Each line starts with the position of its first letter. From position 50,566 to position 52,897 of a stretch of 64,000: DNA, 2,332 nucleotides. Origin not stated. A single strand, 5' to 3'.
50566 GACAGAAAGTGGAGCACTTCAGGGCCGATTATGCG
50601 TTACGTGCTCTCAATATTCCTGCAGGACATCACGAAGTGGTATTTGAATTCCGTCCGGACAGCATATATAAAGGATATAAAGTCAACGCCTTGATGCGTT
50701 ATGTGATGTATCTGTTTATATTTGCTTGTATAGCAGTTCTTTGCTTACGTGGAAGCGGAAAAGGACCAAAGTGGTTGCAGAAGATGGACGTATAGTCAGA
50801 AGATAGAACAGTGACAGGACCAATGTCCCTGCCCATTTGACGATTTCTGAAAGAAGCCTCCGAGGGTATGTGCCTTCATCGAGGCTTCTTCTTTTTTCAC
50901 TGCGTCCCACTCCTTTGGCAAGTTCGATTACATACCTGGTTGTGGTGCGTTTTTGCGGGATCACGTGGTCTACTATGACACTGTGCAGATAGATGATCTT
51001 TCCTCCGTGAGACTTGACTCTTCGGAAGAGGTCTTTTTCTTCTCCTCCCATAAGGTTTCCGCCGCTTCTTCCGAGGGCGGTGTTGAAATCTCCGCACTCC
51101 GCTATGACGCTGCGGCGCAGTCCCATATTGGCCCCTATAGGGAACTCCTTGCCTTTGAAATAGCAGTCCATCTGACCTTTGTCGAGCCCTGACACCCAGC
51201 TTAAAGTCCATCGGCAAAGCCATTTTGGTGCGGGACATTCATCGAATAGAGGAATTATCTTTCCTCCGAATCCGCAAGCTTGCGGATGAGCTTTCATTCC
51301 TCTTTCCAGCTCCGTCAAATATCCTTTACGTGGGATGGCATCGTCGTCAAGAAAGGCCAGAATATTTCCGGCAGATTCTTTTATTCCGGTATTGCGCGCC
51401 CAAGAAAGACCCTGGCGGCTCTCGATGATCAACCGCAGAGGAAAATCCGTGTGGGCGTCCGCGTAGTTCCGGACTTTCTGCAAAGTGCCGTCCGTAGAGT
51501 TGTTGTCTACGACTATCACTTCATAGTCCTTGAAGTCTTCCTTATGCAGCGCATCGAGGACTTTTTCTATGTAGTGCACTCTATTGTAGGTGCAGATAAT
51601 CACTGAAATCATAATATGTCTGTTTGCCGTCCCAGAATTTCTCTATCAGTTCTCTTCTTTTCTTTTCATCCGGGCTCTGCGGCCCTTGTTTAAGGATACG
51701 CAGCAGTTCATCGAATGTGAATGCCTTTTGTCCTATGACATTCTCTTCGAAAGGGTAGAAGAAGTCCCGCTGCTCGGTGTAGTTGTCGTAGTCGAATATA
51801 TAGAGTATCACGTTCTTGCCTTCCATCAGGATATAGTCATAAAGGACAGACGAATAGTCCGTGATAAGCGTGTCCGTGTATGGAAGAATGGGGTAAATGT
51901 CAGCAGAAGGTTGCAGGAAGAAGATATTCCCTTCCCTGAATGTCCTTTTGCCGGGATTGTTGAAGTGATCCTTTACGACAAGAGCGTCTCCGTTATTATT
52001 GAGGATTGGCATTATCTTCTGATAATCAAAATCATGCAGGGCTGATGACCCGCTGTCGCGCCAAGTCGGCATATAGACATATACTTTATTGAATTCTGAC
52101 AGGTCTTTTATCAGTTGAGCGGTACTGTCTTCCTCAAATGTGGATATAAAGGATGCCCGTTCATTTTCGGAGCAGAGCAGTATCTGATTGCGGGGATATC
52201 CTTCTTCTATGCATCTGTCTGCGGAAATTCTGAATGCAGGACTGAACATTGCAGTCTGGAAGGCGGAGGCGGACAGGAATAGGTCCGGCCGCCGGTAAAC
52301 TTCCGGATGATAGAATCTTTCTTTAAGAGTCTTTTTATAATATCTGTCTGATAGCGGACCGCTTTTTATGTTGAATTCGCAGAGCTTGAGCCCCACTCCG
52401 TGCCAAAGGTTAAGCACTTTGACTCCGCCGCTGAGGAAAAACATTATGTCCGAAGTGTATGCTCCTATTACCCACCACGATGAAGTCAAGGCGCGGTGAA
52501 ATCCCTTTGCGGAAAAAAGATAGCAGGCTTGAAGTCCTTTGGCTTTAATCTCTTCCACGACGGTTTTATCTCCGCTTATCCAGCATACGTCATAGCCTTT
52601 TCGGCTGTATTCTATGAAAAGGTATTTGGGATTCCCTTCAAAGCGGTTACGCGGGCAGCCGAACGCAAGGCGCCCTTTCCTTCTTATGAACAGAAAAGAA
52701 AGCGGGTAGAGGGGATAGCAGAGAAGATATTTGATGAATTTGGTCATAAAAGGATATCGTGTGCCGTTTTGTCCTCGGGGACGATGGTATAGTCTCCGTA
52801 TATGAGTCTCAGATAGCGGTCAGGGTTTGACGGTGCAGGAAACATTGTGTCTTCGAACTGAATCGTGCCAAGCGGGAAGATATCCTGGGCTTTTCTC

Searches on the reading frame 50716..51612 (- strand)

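Call 83: search_protein_families(library=pfam, proteins=[window:50716-51612:-], max_evalue=0.00001)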
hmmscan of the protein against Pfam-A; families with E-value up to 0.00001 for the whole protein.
window:50716-51612:- (298 aa): 3 families
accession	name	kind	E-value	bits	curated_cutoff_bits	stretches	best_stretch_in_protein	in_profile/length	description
PF00535.33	Glycos_transf_2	-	3.8e-31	108.7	23.3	1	3-172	1-166/168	Glycosyl transferase family 2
PF13641.12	Glyco_tranf_2_3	-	1.3e-16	61.8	27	1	2-221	3-216/230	Glycosyltransferase like family 2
PF10111.15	Glyco_tranf_2_2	-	1.9e-08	34.5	27.3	1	3-92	1-92/276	Glycosyltransferase like family 2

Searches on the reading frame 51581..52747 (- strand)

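Call 83: search_protein_families(library=pfam, proteins=[window:51581-52747:-], max_evalue=0.00001)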
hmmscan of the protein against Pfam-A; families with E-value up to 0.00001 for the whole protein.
window:51581-52747:- (388 aa): 1 family
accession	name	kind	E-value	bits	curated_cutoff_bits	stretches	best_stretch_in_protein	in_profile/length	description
PF04464.20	Glyphos_transf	-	1.3e-46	159.7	22.1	1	33-371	23-349/367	CDP-Glycerol:Poly(glycerophosphate) glycerophosphotransferase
